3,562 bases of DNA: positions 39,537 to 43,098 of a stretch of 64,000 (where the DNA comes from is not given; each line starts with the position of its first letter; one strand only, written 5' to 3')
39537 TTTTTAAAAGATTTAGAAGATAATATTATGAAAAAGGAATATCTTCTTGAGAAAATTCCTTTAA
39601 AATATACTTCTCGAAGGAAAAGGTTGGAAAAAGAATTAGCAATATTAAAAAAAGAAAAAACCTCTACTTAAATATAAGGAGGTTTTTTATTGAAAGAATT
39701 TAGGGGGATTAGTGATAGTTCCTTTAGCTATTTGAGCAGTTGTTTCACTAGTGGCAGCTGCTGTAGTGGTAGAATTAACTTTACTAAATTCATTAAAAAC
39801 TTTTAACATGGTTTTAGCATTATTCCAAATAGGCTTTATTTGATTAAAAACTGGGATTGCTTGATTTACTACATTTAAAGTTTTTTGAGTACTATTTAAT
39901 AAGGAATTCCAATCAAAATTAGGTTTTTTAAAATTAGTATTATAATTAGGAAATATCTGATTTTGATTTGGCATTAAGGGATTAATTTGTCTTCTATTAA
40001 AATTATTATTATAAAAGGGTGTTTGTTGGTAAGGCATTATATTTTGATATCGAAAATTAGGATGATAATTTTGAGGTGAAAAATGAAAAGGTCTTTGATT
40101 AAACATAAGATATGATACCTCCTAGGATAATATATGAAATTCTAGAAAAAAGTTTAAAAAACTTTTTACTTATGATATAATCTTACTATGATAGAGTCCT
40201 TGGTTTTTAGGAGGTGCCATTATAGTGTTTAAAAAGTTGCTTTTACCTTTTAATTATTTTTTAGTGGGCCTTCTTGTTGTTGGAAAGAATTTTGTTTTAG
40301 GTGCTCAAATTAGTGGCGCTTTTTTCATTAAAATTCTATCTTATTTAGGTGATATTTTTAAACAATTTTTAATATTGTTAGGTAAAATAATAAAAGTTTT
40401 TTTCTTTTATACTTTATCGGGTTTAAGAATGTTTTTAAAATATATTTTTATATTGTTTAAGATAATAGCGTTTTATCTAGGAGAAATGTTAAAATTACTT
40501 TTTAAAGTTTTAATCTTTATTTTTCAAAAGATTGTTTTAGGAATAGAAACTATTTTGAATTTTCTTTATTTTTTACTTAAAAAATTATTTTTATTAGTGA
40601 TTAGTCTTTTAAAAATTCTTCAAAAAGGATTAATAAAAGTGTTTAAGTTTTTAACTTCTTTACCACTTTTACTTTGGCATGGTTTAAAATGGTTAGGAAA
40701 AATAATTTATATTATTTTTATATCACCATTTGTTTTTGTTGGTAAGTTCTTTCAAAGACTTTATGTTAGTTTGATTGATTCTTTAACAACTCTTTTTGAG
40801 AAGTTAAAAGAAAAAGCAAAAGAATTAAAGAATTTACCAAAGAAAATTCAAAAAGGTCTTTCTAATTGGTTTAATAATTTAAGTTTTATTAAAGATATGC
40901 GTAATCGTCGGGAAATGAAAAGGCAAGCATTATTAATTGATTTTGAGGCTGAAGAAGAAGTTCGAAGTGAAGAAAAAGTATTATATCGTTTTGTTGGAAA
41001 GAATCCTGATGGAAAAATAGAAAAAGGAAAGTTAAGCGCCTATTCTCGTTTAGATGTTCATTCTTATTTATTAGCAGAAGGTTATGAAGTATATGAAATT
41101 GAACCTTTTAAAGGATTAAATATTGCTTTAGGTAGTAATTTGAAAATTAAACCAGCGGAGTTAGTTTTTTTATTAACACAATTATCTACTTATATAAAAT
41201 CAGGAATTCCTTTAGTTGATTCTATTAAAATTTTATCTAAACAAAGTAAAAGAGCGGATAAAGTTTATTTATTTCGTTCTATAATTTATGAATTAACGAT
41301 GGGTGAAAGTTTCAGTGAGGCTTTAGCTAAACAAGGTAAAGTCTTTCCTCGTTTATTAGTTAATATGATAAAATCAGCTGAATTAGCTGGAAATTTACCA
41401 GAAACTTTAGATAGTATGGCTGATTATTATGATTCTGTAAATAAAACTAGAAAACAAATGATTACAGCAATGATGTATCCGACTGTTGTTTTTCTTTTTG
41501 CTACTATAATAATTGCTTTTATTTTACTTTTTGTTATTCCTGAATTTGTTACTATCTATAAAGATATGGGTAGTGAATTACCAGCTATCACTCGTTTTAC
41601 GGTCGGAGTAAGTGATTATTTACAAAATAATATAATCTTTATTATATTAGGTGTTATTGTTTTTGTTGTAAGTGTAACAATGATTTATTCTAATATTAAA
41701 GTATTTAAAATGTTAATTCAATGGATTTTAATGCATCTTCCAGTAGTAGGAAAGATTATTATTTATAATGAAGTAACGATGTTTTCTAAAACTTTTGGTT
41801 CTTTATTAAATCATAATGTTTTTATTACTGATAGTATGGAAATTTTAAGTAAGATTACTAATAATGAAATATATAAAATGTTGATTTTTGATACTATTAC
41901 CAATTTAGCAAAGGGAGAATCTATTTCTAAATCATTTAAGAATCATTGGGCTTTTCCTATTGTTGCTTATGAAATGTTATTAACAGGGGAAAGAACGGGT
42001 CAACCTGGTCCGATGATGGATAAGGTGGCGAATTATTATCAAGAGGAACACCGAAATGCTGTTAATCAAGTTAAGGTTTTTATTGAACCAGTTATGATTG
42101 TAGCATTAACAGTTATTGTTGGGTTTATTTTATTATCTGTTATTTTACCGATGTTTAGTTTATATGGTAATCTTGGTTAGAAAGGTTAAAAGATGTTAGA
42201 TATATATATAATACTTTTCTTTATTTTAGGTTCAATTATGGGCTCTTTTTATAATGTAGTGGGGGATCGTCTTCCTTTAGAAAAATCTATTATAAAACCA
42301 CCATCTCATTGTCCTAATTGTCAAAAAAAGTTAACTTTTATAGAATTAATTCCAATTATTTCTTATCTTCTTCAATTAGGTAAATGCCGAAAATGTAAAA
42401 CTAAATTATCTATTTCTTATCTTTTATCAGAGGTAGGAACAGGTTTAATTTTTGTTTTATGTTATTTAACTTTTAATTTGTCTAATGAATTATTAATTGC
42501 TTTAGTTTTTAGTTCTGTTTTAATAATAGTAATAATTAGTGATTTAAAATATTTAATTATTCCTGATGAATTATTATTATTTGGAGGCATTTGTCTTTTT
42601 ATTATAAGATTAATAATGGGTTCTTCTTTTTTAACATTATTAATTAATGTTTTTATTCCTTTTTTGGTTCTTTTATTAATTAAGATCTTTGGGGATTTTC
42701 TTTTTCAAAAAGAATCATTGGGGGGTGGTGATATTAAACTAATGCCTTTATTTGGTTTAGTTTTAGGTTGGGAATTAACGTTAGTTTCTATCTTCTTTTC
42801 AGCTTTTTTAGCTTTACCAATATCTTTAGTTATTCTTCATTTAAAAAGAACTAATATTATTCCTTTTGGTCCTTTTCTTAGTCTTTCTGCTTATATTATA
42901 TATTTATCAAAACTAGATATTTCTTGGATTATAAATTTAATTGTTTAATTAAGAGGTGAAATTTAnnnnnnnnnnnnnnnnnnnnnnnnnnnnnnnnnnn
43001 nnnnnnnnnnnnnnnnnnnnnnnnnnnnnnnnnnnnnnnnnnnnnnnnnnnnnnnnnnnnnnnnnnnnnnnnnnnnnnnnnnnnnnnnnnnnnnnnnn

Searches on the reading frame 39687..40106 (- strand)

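Call 3: search_protein_families(library=pfam, proteins=[window:39687-40106:-], max_evalue=0.01)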
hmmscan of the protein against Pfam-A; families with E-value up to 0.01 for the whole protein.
window:39687-40106:- (139 aa): 1 family
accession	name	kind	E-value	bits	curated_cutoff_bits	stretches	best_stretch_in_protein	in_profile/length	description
PF14181.11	YqfQ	-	8.6e-06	26.5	27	1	65-124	50-109/166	YqfQ-like protein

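Call 4: search_protein_families(library=ncbifam, proteins=[window:39687-40106:-], max_evalue=0.01)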
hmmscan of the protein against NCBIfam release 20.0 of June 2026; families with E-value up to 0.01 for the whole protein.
window:39687-40106:- (139 aa): 0 families

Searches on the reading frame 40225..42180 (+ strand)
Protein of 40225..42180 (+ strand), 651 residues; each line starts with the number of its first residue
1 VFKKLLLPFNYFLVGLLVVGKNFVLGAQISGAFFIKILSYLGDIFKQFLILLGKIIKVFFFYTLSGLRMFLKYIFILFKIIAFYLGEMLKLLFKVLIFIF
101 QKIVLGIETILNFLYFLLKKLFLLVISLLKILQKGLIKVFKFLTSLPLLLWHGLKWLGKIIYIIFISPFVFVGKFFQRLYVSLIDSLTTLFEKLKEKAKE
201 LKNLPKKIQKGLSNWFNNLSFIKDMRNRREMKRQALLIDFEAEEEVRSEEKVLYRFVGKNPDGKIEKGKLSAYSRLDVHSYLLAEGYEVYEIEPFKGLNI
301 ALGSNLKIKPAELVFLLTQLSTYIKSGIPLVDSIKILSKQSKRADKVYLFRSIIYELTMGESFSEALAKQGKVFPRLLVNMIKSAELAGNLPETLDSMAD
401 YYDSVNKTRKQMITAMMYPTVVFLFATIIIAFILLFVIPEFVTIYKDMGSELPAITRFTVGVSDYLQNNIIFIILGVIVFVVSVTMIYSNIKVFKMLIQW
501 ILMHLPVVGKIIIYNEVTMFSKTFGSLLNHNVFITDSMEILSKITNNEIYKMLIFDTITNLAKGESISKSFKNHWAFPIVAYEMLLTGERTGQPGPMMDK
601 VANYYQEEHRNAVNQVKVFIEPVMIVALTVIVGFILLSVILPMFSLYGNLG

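Call 3: search_protein_families(library=pfam, proteins=[window:40225-42180:+], max_evalue=0.01)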
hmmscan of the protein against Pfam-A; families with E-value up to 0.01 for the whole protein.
window:40225-42180:+ (651 aa): 1 family
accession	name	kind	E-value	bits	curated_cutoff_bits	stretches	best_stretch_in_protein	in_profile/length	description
PF00482.28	T2SSF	-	6.8e-49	165.4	25.2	2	317-439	2-125/125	Type II secretion system (T2SS), protein F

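Call 4: search_protein_families(library=ncbifam, proteins=[window:40225-42180:+], max_evalue=0.01)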
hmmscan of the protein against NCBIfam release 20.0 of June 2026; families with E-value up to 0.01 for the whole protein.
window:40225-42180:+ (651 aa): 6 families
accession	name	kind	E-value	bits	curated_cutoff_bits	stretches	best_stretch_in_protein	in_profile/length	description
TIGR02120.1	GspF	equivalog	9.8e-81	272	424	1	254-646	1-397/401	type II secretion system inner membrane protein GspF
NF052607.1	T4PiliAsmPilCThrm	equivalog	5.3e-73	246.4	700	1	253-650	3-404/406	type IV pilus assembly protein PilC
NF007861.0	PRK10573.1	equivalog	2.4e-68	231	401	1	250-646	3-394/401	protein transport protein HofC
NF052606.1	T4PiliAsmPilCMyx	equivalog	3.4e-67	227.1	700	1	247-649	15-417/419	type IV pilus assembly protein PilC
NF047826.1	T3SSXpsF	equivalog_domain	1.8e-50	172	650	1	253-651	3-405/405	type II secretion system protein XpsF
NF041012.2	T4P_ComGB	equivalog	4.5e-41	141.3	240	1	315-646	5-330/332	competence type IV pilus assembly protein ComGB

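Call 20: find_homologous_proteins(query=window:40225-42177:+, max_evalue=1e-10)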
Query window:40225-42177:+ (651 aa): 1425 proteins with E <= 1e-10 among 8000 candidates; the best 120 are listed.
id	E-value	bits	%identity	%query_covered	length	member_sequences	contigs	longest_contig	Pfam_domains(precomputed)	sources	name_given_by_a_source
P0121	0.0e+0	1379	100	100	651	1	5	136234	PF00482.29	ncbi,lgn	ncbi:MAG: type II secretion system F family protein [Bacilli bacterium]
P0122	0.0e+0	1378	100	100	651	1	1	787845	PF00482.29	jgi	jgi:type IV pilus assembly protein PilC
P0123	4.3e-253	860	63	100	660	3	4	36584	PF00482.29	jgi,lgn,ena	jgi:type IV pilus assembly protein PilC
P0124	3.6e-251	853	62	100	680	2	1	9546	PF00482.29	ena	-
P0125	7.1e-230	783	61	93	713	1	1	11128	PF00482.29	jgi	jgi:type IV pilus assembly protein PilC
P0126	1.3e-229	782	63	90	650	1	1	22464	PF00482.29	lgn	-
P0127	3.1e-222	758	59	100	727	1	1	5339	PF00482.29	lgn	-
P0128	4.5e-222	757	57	100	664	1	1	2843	PF00482.29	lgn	-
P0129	1.3e-221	756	59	94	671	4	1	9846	PF00482.29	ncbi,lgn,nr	ncbi:MAG: type II secretion system F family protein [Bacilli bacterium]|nr:type II secretion system 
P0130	2.2e-221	755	58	94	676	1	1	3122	PF00482.29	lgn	-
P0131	1.7e-213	729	58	90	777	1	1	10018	PF00482.29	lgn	-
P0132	2.6e-213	728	55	99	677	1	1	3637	PF00482.29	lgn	-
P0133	3.4e-213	728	59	90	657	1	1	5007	PF00482.29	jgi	jgi:type IV pilus assembly protein PilC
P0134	4.3e-213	728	55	99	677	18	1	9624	PF00482.29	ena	-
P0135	7.0e-213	727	55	99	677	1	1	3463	PF00482.29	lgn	-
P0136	9.6e-213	726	55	99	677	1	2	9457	PF00482.29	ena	-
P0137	1.3e-212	726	55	99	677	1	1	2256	PF00482.29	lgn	-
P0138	3.1e-212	725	55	99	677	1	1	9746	PF00482.29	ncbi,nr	ncbi:MAG TPA: type II secretion system F family protein [Mollicutes bacterium]|nr:type II secretion 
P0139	5.1e-212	724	55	99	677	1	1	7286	PF00482.29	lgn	-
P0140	6.2e-212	724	55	99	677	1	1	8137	PF00482.29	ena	-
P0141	1.1e-211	723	61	89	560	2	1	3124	PF00482.29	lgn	-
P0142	6.3e-210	717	56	98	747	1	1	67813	PF00482.29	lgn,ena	-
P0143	7.5e-210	717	62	79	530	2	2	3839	PF00482.29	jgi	jgi:type IV pilus assembly protein PilC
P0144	2.3e-209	715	56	95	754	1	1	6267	PF00482.29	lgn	-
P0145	7.1e-208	710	55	93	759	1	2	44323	PF00482.29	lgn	-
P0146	5.4e-207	707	55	98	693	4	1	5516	PF00482.29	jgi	jgi:type IV pilus assembly protein PilC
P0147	7.5e-207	707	58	90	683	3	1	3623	PF00482.29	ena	-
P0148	1.1e-205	703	56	92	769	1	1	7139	PF00482.29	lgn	-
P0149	2.0e-204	699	58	91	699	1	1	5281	PF00482.29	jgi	jgi:type IV pilus assembly protein PilC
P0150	6.3e-204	697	59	91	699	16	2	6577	PF00482.29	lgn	-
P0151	1.5e-203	696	58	91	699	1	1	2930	PF00482.29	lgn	-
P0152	3.6e-202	691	57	91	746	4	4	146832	PF00482.29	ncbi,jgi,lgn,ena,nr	ncbi:MAG: type II secretion system F family protein [Bacilli bacterium]|nr:type II secretion system 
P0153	7.5e-201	687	56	90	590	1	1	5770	PF00482.29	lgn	-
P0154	7.7e-200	684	54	90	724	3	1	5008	PF00482.29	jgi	jgi:type IV pilus assembly protein PilC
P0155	8.1e-198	677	54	93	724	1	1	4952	PF00482.29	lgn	-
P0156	1.3e-196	673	71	65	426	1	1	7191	PF00482.29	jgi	jgi:type IV pilus assembly protein PilC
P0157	4.8e-194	665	55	92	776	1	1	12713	PF00482.29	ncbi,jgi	ncbi:MAG: type II secretion system F family protein [Bacilli bacterium]|jgi:type IV pilus assembly p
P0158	5.1e-194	665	65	71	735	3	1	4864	PF00482.29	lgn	-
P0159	2.6e-193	662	56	92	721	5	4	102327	PF00482.29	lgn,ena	-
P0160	8.1e-192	657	53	99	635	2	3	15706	PF00482.29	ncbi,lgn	-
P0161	9.9e-192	657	50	100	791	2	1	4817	PF00482.29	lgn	-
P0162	1.3e-191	657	53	100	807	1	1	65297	PF00482.29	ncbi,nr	ncbi:MAG: type II secretion system F family protein [Bacilli bacterium]|nr:type II secretion system 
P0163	3.1e-191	655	62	71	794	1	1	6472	PF00482.29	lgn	-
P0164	6.6e-191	654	57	84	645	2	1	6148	PF00482.29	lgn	-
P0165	3.7e-190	652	63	71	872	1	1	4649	PF00482.29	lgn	-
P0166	1.4e-188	647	64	71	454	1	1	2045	PF00482.29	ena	-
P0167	3.9e-188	645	52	94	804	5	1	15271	PF00482.29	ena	-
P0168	6.4e-188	644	65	70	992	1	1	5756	PF00482.29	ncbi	-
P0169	9.8e-187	640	62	71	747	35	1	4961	PF00482.29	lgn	-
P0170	1.2e-186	640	63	71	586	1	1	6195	PF00482.29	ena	-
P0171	1.4e-186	640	60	71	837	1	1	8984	PF00482.29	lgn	-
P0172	2.3e-186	639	64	68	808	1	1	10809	PF00482.29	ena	-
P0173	2.4e-186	639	62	71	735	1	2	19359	PF00482.29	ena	-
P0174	6.8e-186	638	64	68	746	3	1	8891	PF00482.29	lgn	-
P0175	1.1e-185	637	63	71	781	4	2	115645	PF00482.29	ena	-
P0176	1.3e-185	637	64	68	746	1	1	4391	PF00482.29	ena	-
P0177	1.6e-185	636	64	68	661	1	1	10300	PF00482.29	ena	-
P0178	1.8e-185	636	64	68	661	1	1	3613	PF00482.29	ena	-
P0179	1.8e-185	636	64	68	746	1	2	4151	PF00482.29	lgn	-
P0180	1.8e-185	636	64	68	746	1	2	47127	PF00482.29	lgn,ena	-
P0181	1.8e-185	636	64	68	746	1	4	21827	PF00482.29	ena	-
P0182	1.8e-185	636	64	68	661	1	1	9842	PF00482.29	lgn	-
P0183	1.8e-185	636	64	68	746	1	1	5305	PF00482.29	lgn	-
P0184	1.9e-185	636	64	68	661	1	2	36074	PF00482.29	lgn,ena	-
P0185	1.9e-185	636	64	68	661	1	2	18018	PF00482.29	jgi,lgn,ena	-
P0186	1.9e-185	636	64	68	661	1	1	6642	PF00482.29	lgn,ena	-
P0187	2.0e-185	636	61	71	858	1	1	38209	PF00482.29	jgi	-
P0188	2.2e-185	636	64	68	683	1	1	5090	PF00482.29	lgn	-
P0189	2.2e-185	636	64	68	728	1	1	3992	PF00482.29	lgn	-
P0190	2.2e-185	636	65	67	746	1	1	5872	PF00482.29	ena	-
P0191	2.3e-185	636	64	68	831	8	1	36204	PF00482.29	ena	-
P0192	2.3e-185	636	64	68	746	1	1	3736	PF00482.29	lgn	-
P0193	2.3e-185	636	64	68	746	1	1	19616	PF00482.29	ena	-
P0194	2.3e-185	636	64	68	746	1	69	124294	PF00482.29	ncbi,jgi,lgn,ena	-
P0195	2.3e-185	636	64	68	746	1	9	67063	PF00482.29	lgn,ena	-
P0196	2.4e-185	636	64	68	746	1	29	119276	PF00482.29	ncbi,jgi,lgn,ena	jgi:type IV pilus assembly protein PilC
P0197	2.4e-185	636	64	68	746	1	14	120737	PF00482.29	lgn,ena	-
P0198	2.4e-185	636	64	68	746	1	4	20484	PF00482.29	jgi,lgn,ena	-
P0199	2.4e-185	636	64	68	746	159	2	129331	PF00482.29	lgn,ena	-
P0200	2.5e-185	636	64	68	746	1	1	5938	PF00482.29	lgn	-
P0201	2.5e-185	636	64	68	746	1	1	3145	PF00482.29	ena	-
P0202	2.7e-185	636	64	68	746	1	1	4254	PF00482.29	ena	-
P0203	2.7e-185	636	64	68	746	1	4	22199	PF00482.29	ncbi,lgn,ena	-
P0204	2.8e-185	636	64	68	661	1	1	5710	PF00482.29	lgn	-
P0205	3.0e-185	636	64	68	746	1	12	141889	PF00482.29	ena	-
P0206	3.2e-185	635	64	68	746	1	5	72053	PF00482.29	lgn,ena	-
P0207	3.2e-185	635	64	68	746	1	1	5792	PF00482.29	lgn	-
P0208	3.3e-185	635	64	68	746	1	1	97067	PF00482.29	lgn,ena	-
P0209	3.3e-185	635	64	68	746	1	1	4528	PF00482.29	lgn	-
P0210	3.4e-185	635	64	68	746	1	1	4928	PF00482.29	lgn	-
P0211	3.4e-185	635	64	68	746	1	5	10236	PF00482.29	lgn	-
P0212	3.5e-185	635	64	68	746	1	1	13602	PF00482.29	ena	-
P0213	3.8e-185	635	64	68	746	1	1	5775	PF00482.29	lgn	-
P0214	4.3e-185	635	64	68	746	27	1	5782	PF00482.29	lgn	-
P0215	4.5e-185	635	64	68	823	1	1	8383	PF00482.29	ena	-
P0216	1.1e-184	634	62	71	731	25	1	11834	PF00482.29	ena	-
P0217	1.2e-184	634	64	68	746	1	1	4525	PF00482.29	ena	-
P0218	1.8e-184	633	64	68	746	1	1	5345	PF00482.29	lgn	-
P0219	2.9e-184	632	64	68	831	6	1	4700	PF00482.29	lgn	-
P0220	3.5e-184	632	64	68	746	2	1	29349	PF00482.29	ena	-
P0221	1.0e-183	630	63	71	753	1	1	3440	PF00482.29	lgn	-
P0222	1.2e-183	630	61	71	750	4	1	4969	PF00482.29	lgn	-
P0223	2.0e-183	630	60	71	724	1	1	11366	PF00482.29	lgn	-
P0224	2.5e-183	629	62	71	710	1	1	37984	PF00482.29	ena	-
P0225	2.7e-183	629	60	71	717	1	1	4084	PF00482.29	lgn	-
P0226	2.7e-183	629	61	71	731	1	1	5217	PF00482.29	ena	-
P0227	2.7e-183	629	62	71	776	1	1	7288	PF00482.29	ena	-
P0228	2.9e-183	629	60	71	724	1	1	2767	PF00482.29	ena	-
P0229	3.3e-183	629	60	71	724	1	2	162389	PF00482.29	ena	-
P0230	3.7e-183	629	62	71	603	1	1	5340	PF00482.29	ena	-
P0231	4.1e-183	629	60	71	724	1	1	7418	PF00482.29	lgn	-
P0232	4.4e-183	628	60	71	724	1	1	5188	PF00482.29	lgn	-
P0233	4.4e-183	628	60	71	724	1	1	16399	PF00482.29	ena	-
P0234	4.4e-183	628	60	71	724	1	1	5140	PF00482.29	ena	-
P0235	4.7e-183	628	60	71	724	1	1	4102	PF00482.29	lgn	-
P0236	4.8e-183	628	62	70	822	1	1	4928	PF00482.29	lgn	-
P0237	4.9e-183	628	60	71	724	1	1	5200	PF00482.29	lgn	-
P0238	5.2e-183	628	60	71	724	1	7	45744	PF00482.29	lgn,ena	-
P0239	5.6e-183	628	62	71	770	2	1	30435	PF00482.29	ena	-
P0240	5.6e-183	628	60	71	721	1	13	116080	PF00482.29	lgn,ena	-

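Call 21: find_encoding_contigs(protein=P0194, flank=10000, max_places=2)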
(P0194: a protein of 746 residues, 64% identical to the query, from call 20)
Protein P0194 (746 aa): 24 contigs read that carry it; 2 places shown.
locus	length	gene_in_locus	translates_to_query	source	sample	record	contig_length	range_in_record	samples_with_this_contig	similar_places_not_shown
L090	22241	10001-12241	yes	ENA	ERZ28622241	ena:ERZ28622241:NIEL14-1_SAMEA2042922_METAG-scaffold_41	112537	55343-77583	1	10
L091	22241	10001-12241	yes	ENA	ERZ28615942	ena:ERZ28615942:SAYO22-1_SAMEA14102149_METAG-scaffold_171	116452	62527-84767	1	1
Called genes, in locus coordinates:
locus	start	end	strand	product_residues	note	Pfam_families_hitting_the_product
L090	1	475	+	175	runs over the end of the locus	PF02397:Bac_transf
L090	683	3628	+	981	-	PF02463:SMC_N, PF13304:AAA_21 (weak), PF13476:AAA_23, PF13555:AAA_29 (weak), PF06470:SMC_hinge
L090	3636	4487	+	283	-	PF10672:Methyltrans_SAM, PF03602:Cons_hypoth95 (weak)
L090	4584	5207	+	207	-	PF00849:PseudoU_synth_2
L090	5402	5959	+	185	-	-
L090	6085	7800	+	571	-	PF01807:Zn_ribbon_DnaG, PF08275:DNAG_N, PF01751:Toprim, PF13155:Toprim_2, PF13362:Toprim_3 (weak), PF13662:Toprim_4, PF10410:DnaB_bind (weak)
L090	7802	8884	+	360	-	PF03979:Sigma70_r1_1, PF00140:Sigma70_r1_2, PF04542:Sigma70_r2, PF04539:Sigma70_r3, PF04545:Sigma70_r4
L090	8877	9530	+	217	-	PF12847:Methyltransf_18, PF04816:TrmK, PF13649:Methyltransf_25 (weak)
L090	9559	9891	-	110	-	PF14181:YqfQ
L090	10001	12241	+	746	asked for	PF00482:T2SSF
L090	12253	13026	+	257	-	PF06750:A24_N_bact, PF01478:Peptidase_A24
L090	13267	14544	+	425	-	PF02403:Seryl_tRNA_N, PF00587:tRNA-synt_2b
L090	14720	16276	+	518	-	PF00079:Serpin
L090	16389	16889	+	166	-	PF24911:YfjL_C (weak)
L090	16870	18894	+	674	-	PF00990:GGDEF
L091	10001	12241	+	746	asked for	PF00482:T2SSF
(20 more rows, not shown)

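Call 22: find_encoding_contigs(protein=P0152, flank=10000, max_places=2)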
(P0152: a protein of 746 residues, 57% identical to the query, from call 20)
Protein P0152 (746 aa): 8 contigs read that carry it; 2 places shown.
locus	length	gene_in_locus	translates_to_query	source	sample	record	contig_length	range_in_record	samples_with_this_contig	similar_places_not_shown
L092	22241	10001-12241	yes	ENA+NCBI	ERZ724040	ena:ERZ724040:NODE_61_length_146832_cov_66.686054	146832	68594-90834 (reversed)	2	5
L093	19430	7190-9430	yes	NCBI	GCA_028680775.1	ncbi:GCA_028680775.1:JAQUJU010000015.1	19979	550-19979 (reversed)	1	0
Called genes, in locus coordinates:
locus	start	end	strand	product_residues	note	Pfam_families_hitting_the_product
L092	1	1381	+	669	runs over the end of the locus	PF12810:ALK_LTK_GRD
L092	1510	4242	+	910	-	PF07963:N_methyl, PF16403:Bact_surface_Ig-like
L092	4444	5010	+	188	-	PF05198:IF3_N, PF00707:IF3_C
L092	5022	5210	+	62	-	PF01632:Ribosomal_L35p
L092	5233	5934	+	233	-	-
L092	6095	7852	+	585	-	PF01807:Zn_ribbon_DnaG, PF08275:DNAG_N, PF01751:Toprim, PF13362:Toprim_3, PF13662:Toprim_4, PF13155:Toprim_2, PF10410:DnaB_bind (weak)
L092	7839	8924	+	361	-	PF03979:Sigma70_r1_1, PF00140:Sigma70_r1_2, PF04542:Sigma70_r2, PF04539:Sigma70_r3, PF04545:Sigma70_r4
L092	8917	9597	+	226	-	PF05175:MTS (weak), PF12847:Methyltransf_18, PF04816:TrmK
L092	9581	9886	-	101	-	-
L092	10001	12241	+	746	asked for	PF00482:T2SSF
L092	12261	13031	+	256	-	PF06750:A24_N_bact, PF01478:Peptidase_A24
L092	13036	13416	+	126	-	PF07963:N_methyl (weak)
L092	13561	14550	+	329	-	PF03444:WHD_HrcA, PF01628:HrcA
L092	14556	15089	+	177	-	PF01025:GrpE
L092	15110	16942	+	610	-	PF00012:HSP70, PF06723:MreB_Mbl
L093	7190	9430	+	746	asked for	PF00482:T2SSF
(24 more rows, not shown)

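Call 68: search_protein_families(library=padloc, proteins=[window:40225-42177:+], max_evalue=0.001)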
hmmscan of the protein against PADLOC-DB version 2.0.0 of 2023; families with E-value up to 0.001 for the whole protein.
window:40225-42177:+ (651 aa): 0 families

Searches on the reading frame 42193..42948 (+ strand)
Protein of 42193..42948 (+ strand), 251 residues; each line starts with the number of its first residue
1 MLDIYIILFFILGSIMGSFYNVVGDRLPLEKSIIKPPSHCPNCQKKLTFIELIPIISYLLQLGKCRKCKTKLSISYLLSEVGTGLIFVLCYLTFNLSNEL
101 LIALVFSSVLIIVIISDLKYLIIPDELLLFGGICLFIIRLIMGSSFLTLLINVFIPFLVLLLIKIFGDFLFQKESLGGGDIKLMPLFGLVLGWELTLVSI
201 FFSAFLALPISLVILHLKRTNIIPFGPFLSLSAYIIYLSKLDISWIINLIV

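Call 3: search_protein_families(library=pfam, proteins=[window:42193-42948:+], max_evalue=0.01)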
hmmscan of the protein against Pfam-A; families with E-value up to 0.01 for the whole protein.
window:42193-42948:+ (251 aa): 2 families
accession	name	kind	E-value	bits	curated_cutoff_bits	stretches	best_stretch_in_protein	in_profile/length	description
PF06750.18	A24_N_bact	-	1.4e-31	108.8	23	1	11-94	1-84/84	Bacterial Peptidase A24 N-terminal domain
PF01478.23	Peptidase_A24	-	1.4e-15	58.1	26.5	1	104-211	1-103/104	Type IV leader peptidase family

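Call 4: search_protein_families(library=ncbifam, proteins=[window:42193-42948:+], max_evalue=0.01)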
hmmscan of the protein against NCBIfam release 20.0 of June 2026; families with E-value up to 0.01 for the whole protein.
window:42193-42948:+ (251 aa): 1 family
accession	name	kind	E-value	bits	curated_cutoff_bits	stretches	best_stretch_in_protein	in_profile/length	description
TIGR04104.1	cxxc_20_cxxc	subfamily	0.0017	18.6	45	1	39-115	2-81/93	TIGR04104 family putative zinc finger protein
